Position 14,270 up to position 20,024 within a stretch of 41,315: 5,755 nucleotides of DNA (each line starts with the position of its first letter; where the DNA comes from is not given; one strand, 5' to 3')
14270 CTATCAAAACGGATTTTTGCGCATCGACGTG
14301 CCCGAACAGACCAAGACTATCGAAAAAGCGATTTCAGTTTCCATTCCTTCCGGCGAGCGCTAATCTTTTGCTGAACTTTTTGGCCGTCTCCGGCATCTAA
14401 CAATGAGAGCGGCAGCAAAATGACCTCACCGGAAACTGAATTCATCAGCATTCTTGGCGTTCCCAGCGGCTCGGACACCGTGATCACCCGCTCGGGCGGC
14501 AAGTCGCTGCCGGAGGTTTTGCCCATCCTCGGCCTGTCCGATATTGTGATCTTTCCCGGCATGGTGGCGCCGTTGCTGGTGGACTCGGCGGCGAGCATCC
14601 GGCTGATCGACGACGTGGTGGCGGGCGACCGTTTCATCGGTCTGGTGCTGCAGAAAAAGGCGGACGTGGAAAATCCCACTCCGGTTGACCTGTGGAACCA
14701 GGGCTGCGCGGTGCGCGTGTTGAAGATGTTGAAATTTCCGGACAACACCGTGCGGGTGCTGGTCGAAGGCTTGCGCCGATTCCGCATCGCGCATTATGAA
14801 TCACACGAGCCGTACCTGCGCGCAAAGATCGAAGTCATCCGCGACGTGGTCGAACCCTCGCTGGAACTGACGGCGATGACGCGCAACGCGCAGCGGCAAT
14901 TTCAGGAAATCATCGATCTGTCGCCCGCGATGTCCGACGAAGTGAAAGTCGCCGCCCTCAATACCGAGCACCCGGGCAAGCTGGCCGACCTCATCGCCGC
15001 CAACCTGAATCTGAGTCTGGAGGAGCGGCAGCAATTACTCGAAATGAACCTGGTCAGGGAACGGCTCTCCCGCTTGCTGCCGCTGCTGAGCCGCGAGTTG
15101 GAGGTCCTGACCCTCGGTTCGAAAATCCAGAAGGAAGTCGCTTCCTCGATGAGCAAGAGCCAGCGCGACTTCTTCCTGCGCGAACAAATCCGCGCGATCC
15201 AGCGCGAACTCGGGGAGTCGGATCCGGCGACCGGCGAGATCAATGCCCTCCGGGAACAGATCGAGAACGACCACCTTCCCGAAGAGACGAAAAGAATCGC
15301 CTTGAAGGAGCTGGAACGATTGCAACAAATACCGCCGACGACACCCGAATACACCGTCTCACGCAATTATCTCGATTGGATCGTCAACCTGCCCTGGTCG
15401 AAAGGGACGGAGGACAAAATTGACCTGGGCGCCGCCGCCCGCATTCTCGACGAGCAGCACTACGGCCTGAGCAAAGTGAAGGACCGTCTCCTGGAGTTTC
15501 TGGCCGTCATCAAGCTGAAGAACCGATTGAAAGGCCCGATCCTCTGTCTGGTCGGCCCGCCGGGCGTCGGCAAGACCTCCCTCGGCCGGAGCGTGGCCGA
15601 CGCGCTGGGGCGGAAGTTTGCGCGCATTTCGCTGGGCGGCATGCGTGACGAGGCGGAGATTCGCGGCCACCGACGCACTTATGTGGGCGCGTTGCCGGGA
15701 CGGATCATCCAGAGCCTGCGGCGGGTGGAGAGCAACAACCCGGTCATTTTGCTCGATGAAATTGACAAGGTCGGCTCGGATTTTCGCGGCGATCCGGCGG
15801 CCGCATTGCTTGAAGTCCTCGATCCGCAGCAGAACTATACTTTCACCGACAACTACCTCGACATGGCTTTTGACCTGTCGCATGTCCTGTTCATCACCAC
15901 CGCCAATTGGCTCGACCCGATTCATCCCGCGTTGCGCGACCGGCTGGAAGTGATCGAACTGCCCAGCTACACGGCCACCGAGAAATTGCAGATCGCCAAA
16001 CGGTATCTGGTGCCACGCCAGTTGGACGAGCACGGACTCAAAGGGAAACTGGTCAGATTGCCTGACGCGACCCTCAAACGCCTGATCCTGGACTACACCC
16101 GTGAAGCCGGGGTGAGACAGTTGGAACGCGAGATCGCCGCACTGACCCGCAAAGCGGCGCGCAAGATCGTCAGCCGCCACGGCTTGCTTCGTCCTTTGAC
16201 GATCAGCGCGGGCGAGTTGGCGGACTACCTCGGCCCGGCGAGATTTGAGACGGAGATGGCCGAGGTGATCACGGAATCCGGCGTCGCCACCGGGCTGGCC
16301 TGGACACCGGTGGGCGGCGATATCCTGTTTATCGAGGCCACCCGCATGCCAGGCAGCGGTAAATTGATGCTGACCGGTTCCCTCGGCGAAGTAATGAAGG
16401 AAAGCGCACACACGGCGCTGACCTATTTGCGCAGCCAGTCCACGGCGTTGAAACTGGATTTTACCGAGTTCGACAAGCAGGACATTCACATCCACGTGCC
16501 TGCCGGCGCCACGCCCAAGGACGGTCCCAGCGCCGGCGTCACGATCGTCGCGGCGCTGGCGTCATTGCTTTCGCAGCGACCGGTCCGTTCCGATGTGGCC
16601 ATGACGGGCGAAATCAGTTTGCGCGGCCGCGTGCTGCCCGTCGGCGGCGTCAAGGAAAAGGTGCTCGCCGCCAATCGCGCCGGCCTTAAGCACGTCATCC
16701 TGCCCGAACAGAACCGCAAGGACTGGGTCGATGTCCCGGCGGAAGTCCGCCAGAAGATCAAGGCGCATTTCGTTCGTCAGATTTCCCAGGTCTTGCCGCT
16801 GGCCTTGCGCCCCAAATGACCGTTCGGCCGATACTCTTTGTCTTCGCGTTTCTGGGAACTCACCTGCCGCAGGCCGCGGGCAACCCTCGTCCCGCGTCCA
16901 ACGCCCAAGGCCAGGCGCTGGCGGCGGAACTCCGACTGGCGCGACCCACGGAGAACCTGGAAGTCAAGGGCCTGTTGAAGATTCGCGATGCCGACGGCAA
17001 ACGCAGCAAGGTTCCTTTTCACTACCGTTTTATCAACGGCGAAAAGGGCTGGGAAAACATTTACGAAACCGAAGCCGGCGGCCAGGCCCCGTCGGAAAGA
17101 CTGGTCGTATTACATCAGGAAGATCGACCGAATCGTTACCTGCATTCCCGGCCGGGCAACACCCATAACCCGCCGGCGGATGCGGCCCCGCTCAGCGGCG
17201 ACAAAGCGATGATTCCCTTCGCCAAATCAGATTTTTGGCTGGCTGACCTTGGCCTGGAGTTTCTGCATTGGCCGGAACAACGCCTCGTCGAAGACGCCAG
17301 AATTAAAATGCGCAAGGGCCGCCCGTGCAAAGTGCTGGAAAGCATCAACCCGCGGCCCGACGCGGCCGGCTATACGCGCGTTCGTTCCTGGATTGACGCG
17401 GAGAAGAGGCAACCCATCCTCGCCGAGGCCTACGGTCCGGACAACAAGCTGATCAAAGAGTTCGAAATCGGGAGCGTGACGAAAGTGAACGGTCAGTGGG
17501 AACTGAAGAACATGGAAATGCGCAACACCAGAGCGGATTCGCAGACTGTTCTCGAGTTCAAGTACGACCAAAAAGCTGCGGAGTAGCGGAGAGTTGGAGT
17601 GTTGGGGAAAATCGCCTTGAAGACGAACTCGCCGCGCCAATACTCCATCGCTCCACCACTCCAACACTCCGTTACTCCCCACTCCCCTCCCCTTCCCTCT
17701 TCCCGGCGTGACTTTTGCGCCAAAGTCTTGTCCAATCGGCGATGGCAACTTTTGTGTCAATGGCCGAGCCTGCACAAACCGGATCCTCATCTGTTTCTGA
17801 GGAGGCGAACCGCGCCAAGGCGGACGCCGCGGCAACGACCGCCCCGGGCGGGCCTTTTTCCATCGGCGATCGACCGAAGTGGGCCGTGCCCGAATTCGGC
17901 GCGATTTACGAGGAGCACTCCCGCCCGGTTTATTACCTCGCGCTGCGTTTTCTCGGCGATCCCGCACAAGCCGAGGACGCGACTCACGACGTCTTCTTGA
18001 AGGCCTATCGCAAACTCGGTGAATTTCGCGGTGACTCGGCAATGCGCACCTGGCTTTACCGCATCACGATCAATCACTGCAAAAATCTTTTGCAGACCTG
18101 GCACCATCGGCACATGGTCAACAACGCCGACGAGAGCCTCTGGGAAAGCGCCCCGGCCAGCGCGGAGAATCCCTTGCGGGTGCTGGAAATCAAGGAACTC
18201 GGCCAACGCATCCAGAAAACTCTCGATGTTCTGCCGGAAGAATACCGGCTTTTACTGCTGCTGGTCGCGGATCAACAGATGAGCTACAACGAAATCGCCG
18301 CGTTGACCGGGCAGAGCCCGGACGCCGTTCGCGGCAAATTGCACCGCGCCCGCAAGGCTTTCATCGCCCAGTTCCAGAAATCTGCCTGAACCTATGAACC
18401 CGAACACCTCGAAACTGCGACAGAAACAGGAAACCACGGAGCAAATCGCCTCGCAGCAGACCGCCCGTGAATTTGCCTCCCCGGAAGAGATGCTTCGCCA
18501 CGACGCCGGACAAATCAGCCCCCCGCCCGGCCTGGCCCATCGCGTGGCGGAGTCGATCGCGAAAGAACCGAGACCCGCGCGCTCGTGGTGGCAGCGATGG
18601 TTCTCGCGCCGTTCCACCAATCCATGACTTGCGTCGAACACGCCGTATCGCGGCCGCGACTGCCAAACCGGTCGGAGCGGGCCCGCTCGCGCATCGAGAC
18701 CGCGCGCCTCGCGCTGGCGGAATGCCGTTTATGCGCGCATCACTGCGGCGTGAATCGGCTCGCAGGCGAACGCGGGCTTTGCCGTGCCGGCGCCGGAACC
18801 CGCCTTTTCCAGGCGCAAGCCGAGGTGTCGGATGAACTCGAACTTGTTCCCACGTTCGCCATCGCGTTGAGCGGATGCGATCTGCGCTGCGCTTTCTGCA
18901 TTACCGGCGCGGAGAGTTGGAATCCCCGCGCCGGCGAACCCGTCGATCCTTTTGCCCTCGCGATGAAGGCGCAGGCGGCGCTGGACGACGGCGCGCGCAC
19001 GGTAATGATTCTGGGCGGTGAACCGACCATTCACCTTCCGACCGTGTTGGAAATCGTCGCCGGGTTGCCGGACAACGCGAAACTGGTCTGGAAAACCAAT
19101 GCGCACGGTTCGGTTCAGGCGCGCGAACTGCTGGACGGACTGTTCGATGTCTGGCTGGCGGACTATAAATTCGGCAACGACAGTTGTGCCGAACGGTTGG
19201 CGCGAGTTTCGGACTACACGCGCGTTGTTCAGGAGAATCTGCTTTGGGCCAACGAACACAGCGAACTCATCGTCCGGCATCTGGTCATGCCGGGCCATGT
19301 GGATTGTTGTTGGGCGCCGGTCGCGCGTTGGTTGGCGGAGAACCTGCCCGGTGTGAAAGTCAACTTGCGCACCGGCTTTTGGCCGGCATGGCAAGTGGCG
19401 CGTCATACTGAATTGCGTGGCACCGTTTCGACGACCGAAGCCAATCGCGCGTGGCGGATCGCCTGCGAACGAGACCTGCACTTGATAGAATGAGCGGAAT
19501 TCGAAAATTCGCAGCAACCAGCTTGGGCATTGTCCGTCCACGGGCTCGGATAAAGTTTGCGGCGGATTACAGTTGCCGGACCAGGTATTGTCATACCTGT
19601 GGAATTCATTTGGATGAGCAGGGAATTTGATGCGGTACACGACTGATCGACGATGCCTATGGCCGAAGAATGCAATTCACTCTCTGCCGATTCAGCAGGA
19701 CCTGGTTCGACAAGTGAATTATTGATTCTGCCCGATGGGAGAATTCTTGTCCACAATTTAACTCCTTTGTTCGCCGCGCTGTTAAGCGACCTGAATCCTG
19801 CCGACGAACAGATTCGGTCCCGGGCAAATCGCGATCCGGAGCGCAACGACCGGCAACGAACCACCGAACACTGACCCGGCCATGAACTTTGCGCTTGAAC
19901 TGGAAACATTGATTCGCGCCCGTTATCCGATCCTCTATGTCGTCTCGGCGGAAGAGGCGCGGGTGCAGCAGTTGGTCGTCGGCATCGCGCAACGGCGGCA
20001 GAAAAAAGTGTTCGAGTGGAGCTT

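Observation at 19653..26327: Eight-gene same-strand cluster: Ycf46-like AAA+ ATPase, DUF2997-like protein, dead signal-peptidase membrane protein, TPR, orphan PilT and membrane TPR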

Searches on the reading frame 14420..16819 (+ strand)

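Call 19: search_protein_families(library=pfam, proteins=[window:14420-16819:+], max_evalue=0.01)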
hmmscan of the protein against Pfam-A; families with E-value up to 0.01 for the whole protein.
window:14420-16819:+ (799 aa): 13 families
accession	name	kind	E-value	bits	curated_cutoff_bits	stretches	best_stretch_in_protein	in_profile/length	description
PF05362.19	Lon_C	-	3.8e-86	288.3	21.1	1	595-796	2-203/205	Lon protease (S16) C-terminal proteolytic domain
PF02190.22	LON_substr_bdg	-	1.9e-45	155.7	28.7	1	33-225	1-200/200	ATP-dependent protease La (LON) substrate-binding domain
PF00004.35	AAA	-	4.7e-24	85.7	21.2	1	375-512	1-126/131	ATPase family associated with various cellular activities (AAA)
PF22667.2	Lon_lid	-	4.2e-19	68.4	27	1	537-586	2-51/57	Lon protease AAA+ ATPase lid domain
PF13541.12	ChlI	-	2.8e-10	40.6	27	1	639-765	2-121/121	Subunit ChlI of Mg-chelatase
PF07728.20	AAA_5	-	2e-09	38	22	1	375-509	2-139/139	AAA domain (dynein-related subfamily)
PF13401.12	AAA_22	-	2.5e-05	25.1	27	1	373-467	6-104/130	AAA domain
PF07724.20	AAA_2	-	3.4e-05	24.4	27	1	377-496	8-124/166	AAA domain (Cdc48 subfamily)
PF13173.12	AAA_14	-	0.00031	21.2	27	1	373-451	3-74/129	AAA domain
PF13191.12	AAA_16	-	0.00039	21.4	32.6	1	372-433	24-82/167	AAA ATPase domain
PF05496.18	RuvB_N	-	0.0031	17.7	27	1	346-404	8-65/159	Holliday junction DNA helicase RuvB P-loop domain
PF00005.33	ABC_tran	-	0.0042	18.1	25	0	371-396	10-35/137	ABC transporter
PF24883.2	NPHP3_N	-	0.0049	17.5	24.8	0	371-399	21-49/164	Nephrocystin 3, N-terminal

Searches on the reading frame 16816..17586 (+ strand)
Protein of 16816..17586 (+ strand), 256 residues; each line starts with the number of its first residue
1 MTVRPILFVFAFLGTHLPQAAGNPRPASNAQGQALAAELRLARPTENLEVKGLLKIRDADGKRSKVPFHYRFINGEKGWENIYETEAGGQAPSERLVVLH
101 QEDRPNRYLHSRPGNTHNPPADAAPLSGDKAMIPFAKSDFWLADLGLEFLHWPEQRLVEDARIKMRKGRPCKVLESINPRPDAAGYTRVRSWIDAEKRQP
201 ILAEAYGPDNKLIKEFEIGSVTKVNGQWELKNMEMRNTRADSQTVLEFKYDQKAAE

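Call 19: search_protein_families(library=pfam, proteins=[window:16816-17586:+], max_evalue=0.01)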
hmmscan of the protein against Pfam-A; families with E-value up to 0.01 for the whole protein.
window:16816-17586:+ (256 aa): 2 families
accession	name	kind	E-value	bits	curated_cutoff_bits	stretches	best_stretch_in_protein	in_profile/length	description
PF17131.11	LolA_like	-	1.6e-17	64.2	30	1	127-249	44-164/184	Outer membrane lipoprotein-sorting protein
PF07608.17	DUF1571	-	0.0066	16.3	27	0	158-208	118-170/208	Protein of unknown function (DUF1571)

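Call 35: search_protein_families(library=ncbifam, proteins=[window:16816-17586:+], max_evalue=0.01)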
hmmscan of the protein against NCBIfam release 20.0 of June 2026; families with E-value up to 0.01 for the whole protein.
window:16816-17586:+ (256 aa): 0 families

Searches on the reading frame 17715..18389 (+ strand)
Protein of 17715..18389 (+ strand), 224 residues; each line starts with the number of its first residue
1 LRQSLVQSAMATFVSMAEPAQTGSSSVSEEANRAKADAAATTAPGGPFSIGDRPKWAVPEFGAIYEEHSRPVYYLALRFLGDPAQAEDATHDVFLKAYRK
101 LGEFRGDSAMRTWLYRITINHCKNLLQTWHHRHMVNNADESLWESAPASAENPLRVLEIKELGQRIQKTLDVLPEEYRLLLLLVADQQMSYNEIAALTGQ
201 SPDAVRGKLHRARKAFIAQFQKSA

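Call 19: search_protein_families(library=pfam, proteins=[window:17715-18389:+], max_evalue=0.01)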
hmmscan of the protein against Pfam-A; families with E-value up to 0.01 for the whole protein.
window:17715-18389:+ (224 aa): 4 families
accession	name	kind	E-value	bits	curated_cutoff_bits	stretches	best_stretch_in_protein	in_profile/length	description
PF04542.20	Sigma70_r2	-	1.2e-16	60.7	24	1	64-126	1-65/71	Sigma-70 region 2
PF08281.18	Sigma70_r4_2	-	3.6e-12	46.2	25.7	1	164-215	2-53/54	Sigma-70, region 4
PF04545.22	Sigma70_r4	-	0.0023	17.9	24.1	1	170-214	2-46/50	Sigma-70, region 4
PF13404.12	HTH_AsnC-type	-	0.0053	17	27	0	178-206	7-35/42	AsnC-type helix-turn-helix domain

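Call 35: search_protein_families(library=ncbifam, proteins=[window:17715-18389:+], max_evalue=0.01)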
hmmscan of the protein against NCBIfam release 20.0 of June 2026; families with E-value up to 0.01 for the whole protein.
window:17715-18389:+ (224 aa): 87 families (the best 25 are shown)
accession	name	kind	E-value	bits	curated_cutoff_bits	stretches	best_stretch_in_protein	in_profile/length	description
NF006930.0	PRK09415.1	subfamily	1.9e-28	99.5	198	1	64-222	21-177/179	RNA polymerase factor sigma C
NF007229.0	PRK09647.1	equivalog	3.9e-28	98.3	265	1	27-222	12-204/220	RNA polymerase sigma factor SigE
NF008888.0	PRK11922.1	equivalog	9.4e-28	97.4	204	1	61-219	32-195/231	RNA polymerase sigma factor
TIGR02937.1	sigma70-ECF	superfamily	1.3e-27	96.4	42.9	1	62-214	4-159/165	sigma-70 family RNA polymerase sigma factor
TIGR02939.1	RpoE_Sigma70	equivalog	2.7e-27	96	236.15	1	65-216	26-182/190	RNA polymerase sigma factor RpoE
TIGR02985.1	Sig70_bacteroi1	subfamily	5.1e-27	95.1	126.4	1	60-215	2-157/162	RNA polymerase sigma-70 factor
NF009166.1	PRK12513.1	equivalog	4.9e-25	88.4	206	1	61-214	24-180/193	RNA polymerase sigma factor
NF058625.1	sigma_PG0214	equivalog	8.3e-25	87.4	130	1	61-222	6-163/170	GFO_1088 family ECF-type sigma factor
TIGR02950.1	SigM_subfam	subfamily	9.3e-25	87.3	147.95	1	63-216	4-154/159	RNA polymerase sigma factor, SigM family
NF004113.0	PRK05602.1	equivalog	4.7e-24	85.2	208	1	64-222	50-203/211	RNA polymerase sigma factor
NF007225.0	PRK09643.1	equivalog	6.4e-23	81.5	190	1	61-219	29-181/204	RNA polymerase sigma factor SigM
NF009171.0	PRK12518.1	equivalog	3.2e-20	72.8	208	1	61-221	29-185/191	RNA polymerase sigma factor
NF007223.0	PRK09641.1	equivalog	9.4e-20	71.2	209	1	61-221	20-185/187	RNA polymerase sigma factor SigW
NF006089.0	PRK08241.1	subfamily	2.7e-19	69.4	240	1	59-142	22-105/343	RNA polymerase subunit sigma-70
NF009172.0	PRK12519.1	subfamily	1.9e-18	66.7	222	1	61-214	31-180/194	RNA polymerase sigma factor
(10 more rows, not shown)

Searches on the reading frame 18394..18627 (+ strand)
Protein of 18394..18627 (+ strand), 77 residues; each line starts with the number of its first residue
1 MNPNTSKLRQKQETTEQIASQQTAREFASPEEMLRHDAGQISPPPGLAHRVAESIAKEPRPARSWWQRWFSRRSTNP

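Call 19: search_protein_families(library=pfam, proteins=[window:18394-18627:+], max_evalue=0.01)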
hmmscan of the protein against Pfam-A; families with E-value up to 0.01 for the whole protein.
window:18394-18627:+ (77 aa): 0 families

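Call 35: search_protein_families(library=ncbifam, proteins=[window:18394-18627:+], max_evalue=0.01)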
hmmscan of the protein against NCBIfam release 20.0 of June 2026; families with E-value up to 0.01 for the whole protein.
window:18394-18627:+ (77 aa): 0 families

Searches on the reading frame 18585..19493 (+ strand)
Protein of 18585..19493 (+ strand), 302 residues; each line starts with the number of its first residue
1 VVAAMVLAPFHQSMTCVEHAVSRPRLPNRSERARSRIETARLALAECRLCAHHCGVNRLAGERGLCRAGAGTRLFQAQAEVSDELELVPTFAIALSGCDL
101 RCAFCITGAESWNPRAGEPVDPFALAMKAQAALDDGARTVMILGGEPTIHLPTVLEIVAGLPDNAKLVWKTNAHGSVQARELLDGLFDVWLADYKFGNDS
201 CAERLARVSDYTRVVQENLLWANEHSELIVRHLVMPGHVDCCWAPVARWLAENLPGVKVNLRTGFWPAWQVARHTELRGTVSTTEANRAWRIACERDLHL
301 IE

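Call 19: search_protein_families(library=pfam, proteins=[window:18585-19493:+], max_evalue=0.01)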
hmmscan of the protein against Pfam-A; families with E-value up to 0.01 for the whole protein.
window:18585-19493:+ (302 aa): 2 families
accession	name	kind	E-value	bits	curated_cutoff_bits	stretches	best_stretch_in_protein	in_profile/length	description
PF04055.27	Radical_SAM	-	4.1e-10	40.5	29.5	1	96-250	5-166/166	Radical SAM superfamily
PF13353.11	Fer4_12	-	1e-06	29.5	22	1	94-172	11-90/137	4Fe-4S single cluster domain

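Call 35: search_protein_families(library=ncbifam, proteins=[window:18585-19493:+], max_evalue=0.01)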
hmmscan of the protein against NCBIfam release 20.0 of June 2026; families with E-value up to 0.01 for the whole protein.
window:18585-19493:+ (302 aa): 11 families
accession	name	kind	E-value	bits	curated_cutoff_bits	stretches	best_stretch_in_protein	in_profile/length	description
TIGR02493.1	PFLA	equivalog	1.2e-07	31.3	231.75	1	91-240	18-171/235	pyruvate formate-lyase-activating protein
TIGR02495.1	NrdG2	equivalog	3.9e-05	23.1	131.15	1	89-237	17-166/193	anaerobic ribonucleoside-triphosphate reductase activating protein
TIGR04337.1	AmmeMemoSam_rS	hypoth_equivalog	9.1e-05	21.5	220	1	91-299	72-279/349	AmmeMemoRadiSam system radical SAM enzyme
TIGR03963.1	rSAM_QueE_Clost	equivalog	0.00024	20.8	260.1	1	93-211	24-138/219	putative 7-carboxy-7-deazaguanine synthase QueE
TIGR02666.1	moaA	equivalog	0.00038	19.5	284.05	1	98-163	20-85/336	GTP 3',8-cyclase MoaA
TIGR04349.1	rSAM_QueE_gams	hypoth_equivalog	0.00077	19.2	300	1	88-168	19-92/210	7-carboxy-7-deazaguanine synthase QueE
TIGR02826.1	RNR_activ_nrdG3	equivalog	0.0016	18.3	151.7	1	90-149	17-72/148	anaerobic ribonucleoside-triphosphate reductase activating protein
NF045574.1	sacti_mat_StsB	exception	0.0016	17.4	625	1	90-150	98-155/466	StsB family radical SAM/SPASM domain sactipeptide maturase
NF033719.1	ind_deCO2_activ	equivalog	0.003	16.9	425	0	140-240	133-233/302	indoleacetate decarboxylase activase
TIGR02494.1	PFLE_PFLC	subfamily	0.0044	16.3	174.35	0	140-238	127-225/293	glycyl-radical enzyme activating protein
NF008356.0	PRK11145.1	equivalog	0.0081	15.5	375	0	91-240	23-176/246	pyruvate formate lyase 1-activating protein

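Call 94: search_solved_structures(query=window:18624-19493:+, max_evalue=1)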
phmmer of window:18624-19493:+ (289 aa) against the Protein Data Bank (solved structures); distinct sequences matched with E-value up to 1: 5.
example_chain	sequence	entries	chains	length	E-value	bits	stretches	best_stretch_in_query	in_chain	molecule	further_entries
5v1q_A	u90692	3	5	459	0.0079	18.8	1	84-140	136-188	Radical SAM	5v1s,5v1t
3c8f_A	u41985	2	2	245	0.058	15.9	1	80-227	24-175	Pyruvate formate-lyase 1-activating enzyme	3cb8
6nhl_A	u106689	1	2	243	0.23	13.9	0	75-120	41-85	7-carboxy-7-deazaguanine synthase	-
4pl1_B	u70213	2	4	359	0.6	12.6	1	81-193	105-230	Dual-specificity RNA methyltransferase RlmN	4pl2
5hr6_A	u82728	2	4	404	0.76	12.2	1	81-193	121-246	RlmN methylase | Dual-specificity RNA methyltransferase RlmN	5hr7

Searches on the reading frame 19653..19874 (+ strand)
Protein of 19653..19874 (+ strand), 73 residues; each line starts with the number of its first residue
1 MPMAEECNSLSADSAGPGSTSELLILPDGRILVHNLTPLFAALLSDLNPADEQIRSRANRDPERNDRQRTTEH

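Call 3: search_protein_families(library=pfam, proteins=[window:19653-19874:+], max_evalue=0.1)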
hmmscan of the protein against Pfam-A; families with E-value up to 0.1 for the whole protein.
window:19653-19874:+ (73 aa): 0 families

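Call 4: search_protein_families(library=ncbifam, proteins=[window:19653-19874:+], max_evalue=0.1)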
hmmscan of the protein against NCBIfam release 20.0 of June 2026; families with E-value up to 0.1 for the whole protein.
window:19653-19874:+ (73 aa): 0 families

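Call 6: search_protein_families(library=padloc, proteins=[window:19653-19874:+], max_evalue=0.01)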
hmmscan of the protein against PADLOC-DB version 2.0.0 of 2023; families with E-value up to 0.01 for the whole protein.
window:19653-19874:+ (73 aa): 0 families
